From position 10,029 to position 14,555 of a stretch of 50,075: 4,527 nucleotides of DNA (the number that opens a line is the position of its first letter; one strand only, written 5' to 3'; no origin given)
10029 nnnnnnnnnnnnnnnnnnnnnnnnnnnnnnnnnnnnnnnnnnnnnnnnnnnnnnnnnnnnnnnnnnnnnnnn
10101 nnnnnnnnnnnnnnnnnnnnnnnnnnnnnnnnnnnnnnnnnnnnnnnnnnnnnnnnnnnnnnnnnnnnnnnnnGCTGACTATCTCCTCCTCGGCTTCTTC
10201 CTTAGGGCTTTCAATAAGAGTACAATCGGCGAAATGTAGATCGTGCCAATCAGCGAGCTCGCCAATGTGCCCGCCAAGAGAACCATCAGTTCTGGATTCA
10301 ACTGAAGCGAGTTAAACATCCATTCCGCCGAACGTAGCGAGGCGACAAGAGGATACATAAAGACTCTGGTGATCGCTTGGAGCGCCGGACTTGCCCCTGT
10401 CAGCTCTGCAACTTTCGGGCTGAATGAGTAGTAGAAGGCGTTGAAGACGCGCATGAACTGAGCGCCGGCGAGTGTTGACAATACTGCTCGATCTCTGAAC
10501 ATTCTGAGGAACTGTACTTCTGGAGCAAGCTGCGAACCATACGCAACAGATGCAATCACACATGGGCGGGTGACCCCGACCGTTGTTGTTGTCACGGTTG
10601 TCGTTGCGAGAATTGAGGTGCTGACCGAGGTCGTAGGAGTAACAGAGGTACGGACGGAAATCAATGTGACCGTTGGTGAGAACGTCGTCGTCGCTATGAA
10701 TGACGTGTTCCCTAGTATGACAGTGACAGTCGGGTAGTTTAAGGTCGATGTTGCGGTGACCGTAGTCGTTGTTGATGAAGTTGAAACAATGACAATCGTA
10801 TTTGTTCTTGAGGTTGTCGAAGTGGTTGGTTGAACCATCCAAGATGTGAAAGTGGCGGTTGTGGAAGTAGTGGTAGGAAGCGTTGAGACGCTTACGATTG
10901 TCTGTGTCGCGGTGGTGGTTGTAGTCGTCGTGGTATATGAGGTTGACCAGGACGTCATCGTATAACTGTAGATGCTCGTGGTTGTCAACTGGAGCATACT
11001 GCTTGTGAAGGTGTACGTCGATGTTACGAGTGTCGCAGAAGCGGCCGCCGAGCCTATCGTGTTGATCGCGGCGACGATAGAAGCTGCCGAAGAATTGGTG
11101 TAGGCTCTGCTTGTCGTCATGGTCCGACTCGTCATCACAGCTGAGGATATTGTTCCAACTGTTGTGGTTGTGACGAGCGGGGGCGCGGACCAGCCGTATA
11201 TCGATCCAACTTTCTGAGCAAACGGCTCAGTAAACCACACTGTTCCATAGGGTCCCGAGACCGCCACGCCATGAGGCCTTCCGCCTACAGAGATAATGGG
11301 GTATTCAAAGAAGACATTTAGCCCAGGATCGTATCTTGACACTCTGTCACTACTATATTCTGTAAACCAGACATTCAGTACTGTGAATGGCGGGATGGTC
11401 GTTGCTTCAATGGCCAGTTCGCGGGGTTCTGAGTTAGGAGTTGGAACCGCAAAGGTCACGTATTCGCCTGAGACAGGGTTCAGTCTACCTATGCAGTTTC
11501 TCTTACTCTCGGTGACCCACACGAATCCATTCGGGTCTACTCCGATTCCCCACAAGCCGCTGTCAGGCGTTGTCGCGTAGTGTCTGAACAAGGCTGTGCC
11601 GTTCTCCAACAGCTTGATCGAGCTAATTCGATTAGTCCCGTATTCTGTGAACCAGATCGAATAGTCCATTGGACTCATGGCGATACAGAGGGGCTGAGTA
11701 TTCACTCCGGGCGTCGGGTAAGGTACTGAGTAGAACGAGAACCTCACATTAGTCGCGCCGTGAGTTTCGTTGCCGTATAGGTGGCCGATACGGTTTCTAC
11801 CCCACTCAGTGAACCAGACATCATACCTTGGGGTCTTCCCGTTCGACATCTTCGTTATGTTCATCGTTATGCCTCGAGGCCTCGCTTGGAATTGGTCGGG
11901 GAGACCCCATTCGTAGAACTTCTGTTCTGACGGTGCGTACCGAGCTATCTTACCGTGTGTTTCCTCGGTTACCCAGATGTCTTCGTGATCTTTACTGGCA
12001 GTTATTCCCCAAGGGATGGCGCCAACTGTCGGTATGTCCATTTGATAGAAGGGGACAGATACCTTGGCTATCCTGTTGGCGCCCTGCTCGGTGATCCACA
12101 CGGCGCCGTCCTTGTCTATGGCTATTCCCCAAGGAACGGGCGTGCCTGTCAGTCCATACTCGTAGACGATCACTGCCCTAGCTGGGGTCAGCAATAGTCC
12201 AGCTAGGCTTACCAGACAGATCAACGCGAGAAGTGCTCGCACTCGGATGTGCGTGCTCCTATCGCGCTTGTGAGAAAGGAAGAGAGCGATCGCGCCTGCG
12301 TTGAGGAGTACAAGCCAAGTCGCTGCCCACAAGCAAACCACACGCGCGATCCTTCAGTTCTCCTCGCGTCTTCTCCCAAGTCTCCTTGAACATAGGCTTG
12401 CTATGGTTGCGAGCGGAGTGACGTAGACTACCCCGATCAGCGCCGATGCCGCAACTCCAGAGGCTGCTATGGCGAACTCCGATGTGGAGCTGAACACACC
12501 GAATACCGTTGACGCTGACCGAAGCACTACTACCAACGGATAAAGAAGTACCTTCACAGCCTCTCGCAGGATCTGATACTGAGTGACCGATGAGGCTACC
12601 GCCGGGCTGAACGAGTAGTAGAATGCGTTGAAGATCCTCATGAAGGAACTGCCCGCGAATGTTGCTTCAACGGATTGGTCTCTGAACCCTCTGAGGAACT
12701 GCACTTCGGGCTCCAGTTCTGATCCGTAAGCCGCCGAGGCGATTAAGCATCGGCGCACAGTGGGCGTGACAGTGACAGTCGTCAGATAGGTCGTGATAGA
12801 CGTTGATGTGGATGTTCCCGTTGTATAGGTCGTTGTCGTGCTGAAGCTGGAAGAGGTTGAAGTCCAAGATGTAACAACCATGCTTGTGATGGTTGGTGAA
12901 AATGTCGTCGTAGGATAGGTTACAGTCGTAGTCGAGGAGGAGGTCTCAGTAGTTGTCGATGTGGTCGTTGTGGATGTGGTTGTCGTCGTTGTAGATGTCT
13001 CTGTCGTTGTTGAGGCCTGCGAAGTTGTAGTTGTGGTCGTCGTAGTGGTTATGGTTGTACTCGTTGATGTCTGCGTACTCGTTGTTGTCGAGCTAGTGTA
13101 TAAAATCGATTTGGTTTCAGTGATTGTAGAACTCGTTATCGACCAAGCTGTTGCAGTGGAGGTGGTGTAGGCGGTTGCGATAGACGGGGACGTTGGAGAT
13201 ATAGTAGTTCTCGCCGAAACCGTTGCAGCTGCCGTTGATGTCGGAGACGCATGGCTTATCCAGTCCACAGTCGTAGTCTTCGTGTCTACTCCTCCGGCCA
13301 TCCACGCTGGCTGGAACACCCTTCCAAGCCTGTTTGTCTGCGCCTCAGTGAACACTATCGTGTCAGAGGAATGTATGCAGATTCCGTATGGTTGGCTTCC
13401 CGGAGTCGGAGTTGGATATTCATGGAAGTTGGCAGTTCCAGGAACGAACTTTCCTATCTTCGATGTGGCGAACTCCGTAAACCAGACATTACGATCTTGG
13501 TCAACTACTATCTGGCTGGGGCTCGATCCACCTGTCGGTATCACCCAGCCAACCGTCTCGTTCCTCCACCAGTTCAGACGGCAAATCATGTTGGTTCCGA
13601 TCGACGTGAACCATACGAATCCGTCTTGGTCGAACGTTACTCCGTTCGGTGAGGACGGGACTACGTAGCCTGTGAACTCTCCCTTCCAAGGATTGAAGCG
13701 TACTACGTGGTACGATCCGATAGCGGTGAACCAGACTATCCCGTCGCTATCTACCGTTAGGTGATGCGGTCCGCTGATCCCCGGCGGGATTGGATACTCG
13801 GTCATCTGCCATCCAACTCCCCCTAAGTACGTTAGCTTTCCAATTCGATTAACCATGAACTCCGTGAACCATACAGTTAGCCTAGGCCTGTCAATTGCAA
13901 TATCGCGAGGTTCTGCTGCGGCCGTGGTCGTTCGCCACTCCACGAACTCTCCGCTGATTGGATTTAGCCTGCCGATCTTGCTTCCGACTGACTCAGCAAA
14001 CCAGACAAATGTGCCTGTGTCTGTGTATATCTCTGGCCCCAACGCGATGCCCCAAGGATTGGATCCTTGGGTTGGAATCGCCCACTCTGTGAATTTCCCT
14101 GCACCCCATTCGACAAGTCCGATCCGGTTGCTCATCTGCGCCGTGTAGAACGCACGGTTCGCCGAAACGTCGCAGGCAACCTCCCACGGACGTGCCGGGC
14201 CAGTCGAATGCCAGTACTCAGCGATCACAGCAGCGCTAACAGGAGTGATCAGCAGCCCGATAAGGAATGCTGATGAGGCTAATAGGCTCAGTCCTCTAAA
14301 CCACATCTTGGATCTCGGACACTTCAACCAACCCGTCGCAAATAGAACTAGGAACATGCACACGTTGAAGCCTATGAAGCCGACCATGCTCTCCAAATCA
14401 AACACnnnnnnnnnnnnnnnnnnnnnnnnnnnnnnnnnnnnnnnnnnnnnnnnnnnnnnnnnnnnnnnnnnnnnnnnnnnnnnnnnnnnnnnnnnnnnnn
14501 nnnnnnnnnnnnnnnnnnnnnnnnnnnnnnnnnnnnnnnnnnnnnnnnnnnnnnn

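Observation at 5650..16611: Five-gene tandem array of modular surface proteins: swappable head + Thr/Ser stalk + one shared Cys-box membrane anchor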

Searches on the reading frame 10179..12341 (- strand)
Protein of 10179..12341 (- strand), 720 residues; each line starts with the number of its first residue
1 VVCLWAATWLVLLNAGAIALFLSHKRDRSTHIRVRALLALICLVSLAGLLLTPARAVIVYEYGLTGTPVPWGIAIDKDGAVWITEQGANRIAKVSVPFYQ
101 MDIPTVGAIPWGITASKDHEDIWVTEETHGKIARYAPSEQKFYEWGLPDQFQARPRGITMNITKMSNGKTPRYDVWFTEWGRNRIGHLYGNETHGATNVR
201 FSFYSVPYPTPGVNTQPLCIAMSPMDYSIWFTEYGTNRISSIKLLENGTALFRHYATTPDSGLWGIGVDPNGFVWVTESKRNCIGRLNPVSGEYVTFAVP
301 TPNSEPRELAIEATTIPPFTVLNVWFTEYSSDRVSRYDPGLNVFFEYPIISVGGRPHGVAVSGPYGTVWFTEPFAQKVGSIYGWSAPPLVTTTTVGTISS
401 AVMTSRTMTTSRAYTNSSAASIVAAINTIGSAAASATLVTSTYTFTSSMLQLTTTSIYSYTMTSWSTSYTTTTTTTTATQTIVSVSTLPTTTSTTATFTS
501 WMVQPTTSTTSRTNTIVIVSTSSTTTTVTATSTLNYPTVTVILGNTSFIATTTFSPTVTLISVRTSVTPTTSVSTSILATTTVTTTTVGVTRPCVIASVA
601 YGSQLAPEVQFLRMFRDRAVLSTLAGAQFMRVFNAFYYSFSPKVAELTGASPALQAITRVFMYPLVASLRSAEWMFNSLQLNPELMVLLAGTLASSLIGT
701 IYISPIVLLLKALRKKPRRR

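Call 3: search_protein_families(library=pfam, proteins=[window:10179-12341:-], max_evalue=0.01)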
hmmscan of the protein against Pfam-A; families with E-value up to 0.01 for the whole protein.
window:10179-12341:- (720 aa): 2 families
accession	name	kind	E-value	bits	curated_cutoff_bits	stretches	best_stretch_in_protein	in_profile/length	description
PF24684.1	Vgb_lyase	-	7.6e-38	130.4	50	2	211-381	9-165/290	Virginiamycin B lyase family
PF01436.27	NHL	-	3.5e-13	49.3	20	1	264-285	5-26/28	NHL repeat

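Call 4: search_protein_families(library=ncbifam, proteins=[window:10179-12341:-], max_evalue=0.01)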
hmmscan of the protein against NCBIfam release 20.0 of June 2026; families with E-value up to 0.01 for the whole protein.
window:10179-12341:- (720 aa): 4 families
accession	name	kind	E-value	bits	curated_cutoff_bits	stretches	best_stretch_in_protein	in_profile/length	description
NF000022.1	stregra_B_VgbA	exception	2.3e-29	102.4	600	1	70-372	17-283/299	streptogramin B lyase Vgb(A)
NF000096.1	stregra_B_VgbB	exception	6.2e-25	88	600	2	209-381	53-209/295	streptogramin B lyase Vgb(B)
NF041770.1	CFI_box_CTERM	domain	1.7e-18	66.1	40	1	594-666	1-69/69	CFI-box-CTERM domain-containing protein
TIGR03606.1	non_repeat_PQQ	subfamily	0.00036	19.5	434.55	0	264-295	33-64/454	glucose/sorbosone family PQQ-dependent dehydrogenase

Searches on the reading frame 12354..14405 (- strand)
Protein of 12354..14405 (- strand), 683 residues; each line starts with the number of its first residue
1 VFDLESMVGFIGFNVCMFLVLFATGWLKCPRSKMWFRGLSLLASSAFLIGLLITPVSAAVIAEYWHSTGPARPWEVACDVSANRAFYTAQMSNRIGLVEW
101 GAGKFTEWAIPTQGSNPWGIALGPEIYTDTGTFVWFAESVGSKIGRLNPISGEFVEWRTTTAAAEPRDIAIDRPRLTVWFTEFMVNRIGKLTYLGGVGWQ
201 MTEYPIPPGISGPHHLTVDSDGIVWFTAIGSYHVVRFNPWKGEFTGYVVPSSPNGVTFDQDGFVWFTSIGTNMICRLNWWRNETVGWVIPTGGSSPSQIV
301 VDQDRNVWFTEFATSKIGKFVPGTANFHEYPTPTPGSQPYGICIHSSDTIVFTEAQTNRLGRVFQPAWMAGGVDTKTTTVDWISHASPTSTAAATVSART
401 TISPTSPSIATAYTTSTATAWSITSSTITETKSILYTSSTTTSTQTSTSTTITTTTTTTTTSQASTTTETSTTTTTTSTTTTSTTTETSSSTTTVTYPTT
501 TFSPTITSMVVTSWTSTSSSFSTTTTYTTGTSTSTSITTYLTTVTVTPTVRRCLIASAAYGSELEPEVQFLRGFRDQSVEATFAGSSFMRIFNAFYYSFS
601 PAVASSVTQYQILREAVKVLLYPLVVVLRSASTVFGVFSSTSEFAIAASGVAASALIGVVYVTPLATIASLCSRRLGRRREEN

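Call 3: search_protein_families(library=pfam, proteins=[window:12354-14405:-], max_evalue=0.01)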
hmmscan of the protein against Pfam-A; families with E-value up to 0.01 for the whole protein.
window:12354-14405:- (683 aa): 3 families
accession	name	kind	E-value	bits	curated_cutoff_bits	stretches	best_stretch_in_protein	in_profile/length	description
PF24684.1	Vgb_lyase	-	8.6e-47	159.8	50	3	251-363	13-123/290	Virginiamycin B lyase family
PF07494.17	Reg_prop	-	0.0046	17.4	20.4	0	215-227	9-21/24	Two component regulator propeller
PF01436.27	NHL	-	0.0062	17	20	0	252-265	3-16/28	NHL repeat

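Call 4: search_protein_families(library=ncbifam, proteins=[window:12354-14405:-], max_evalue=0.01)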
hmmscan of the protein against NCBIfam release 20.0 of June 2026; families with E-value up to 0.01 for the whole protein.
window:12354-14405:- (683 aa): 4 families
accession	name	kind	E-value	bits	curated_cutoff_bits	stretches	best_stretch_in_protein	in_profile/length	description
NF000096.1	stregra_B_VgbB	exception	1.6e-35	122.8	600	2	178-364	70-252/295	streptogramin B lyase Vgb(B)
NF000022.1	stregra_B_VgbA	exception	2.4e-35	122.1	600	2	200-364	46-210/299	streptogramin B lyase Vgb(A)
NF041770.1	CFI_box_CTERM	domain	1.9e-18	66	40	1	553-625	1-69/69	CFI-box-CTERM domain-containing protein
NF033849.1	ser_rich_anae_1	subfamily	0.0039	14.6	650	1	385-544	251-397/1163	serine-rich protein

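Call 42: predict_structure(alignment_id=A3)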
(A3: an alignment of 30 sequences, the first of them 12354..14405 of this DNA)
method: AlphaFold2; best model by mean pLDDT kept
length: 683 residues; sequences in the alignment: 30
mean_pLDDT: 67.0   pTM: 0.59
mean pLDDT of the five models: 67.0, 66.8, 66.2, 66.0, 62.3
residues with pLDDT >= 90: 210; 70-90: 142; 50-70: 138; < 50: 193
segments of 3 or more residues with pLDDT < 50: 1-9, 50-56, 371-383, 430-553, 576-587, 635-650, 675-683
pLDDT, mean of each block of 10 residues (from residue 1): 38 61 65 71 59 50 75 91 92 90 88 90 93 95 95 95 94 96 96 92 93 95 95 95 94 93 92 91 86 87 90 90 76 84 89 91 70 35 59 81 89 89 68 28 22 23 23 25 25 24 25 22 24 24 23 58 62 51 46 58 65 70 64 50 43 51 53 50 43
secondary structure, 60 per line:
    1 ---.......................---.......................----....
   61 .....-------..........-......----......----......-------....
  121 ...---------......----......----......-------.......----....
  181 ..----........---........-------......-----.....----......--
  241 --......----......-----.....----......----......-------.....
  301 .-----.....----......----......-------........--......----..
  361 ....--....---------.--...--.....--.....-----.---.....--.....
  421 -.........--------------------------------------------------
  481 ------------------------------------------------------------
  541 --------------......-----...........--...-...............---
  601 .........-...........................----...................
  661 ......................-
elements in order (helices of 4 or more, strands of 3 or more residues): H4-26 H30-52 E57-65 E73-79 E84-89 E94-99 E104-109 E117-123 E133-138 E143-148 E153-158 E166-172 E177-182 E187-194 E198-205 E213-218 E224-228 E233-238 E243-248 E253-258 E264-268 E273-278 E283-288 E296-301 E307-311 E316-321 E326-331 E339-346 E349-354 E359-364 H367-370 E383-385 E388-392 E395-399 E409-413 E416-420 E422-430 H555-560 H566-576 H583-597 H601-609 H611-637 H642-682

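Call 46: fold_search(model_id=the predicted structure, library=pdb)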
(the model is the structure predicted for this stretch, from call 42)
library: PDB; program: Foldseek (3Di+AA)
matches with E <= 10: 1367; with E <= 0.001: 620
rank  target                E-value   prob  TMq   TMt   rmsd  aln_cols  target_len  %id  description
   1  2z2o_C                2.3e-22  1.00  0.40  0.89   2.2       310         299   27  Crystal Structure of apo virginiamycin B lyase from Staphylococcus aureus (released 2007-06-19)
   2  2z2o_D                2.5e-22  1.00  0.40  0.90   2.4       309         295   28  Crystal Structure of apo virginiamycin B lyase from Staphylococcus aureus (released 2007-06-19)
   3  2z2n                  1.9e-21  1.00  0.40  0.91   2.3       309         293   28  Crystal Structure of selenomethionine substituted virginiamycin B lyase from Staphylococcus aureus (released 2007-06-19)
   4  2z2o_A                4.8e-21  1.00  0.40  0.90   2.3       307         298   28  Crystal Structure of apo virginiamycin B lyase from Staphylococcus aureus (released 2007-06-19)
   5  2z2p_A                4.6e-20  1.00  0.40  0.92   2.3       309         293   28  Crystal Structure of catalytically inactive H270A virginiamycin B lyase from Staphylococcus aureus with Quinupristin (released 2007-06-19)
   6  2qc5                  9.8e-20  1.00  0.41  0.91   2.4       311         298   26  Streptogramin B lyase structure (released 2008-10-14)
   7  6f0q_A                5.7e-13  1.00  0.30  0.74   5.3       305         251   24  Crystal structure of Pizza6-AYW (released 2018-03-21)
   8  6i3b_A                2.2e-12  1.00  0.30  0.73   5.2       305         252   24  Crystal structure of cPizza6-AYW, a circularly permuted designer protein (released 2019-11-20)
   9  6qsd                  4.0e-12  1.00  0.30  0.74   5.7       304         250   22  Crystal structure of Pizza6S (released 2020-03-18)
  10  6f0t_A                4.2e-12  1.00  0.29  0.72   5.2       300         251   23  Crystal structure of Pizza6-SFW (released 2018-03-21)
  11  6rek                  4.6e-12  1.00  0.30  0.73   5.3       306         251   23  Crystal structure of Pizza6-SH with Cu2+ (released 2019-07-31)
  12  6ren_A                5.4e-12  1.00  0.30  0.75   5.2       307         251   23  Crystal structure of 3fPizza6-SH with Zn2+ (released 2019-07-31)
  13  3ww9                  6.3e-12  1.00  0.30  0.73   5.2       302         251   23  Crystal structure of the computationally designed Pizza6 protein (released 2014-10-08)
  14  6rej                  8.1e-12  1.00  0.30  0.74   5.4       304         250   22  Crystal structure of Pizza6-SH with Zn2+ (released 2019-07-31)
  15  7zcj                  9.5e-12  1.00  0.31  0.75   4.6       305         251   24  Crystal structure of Pizza6-TNH-TSH with Silicotungstic Acid (STA) polyoxometalate (released 2023-04-19)
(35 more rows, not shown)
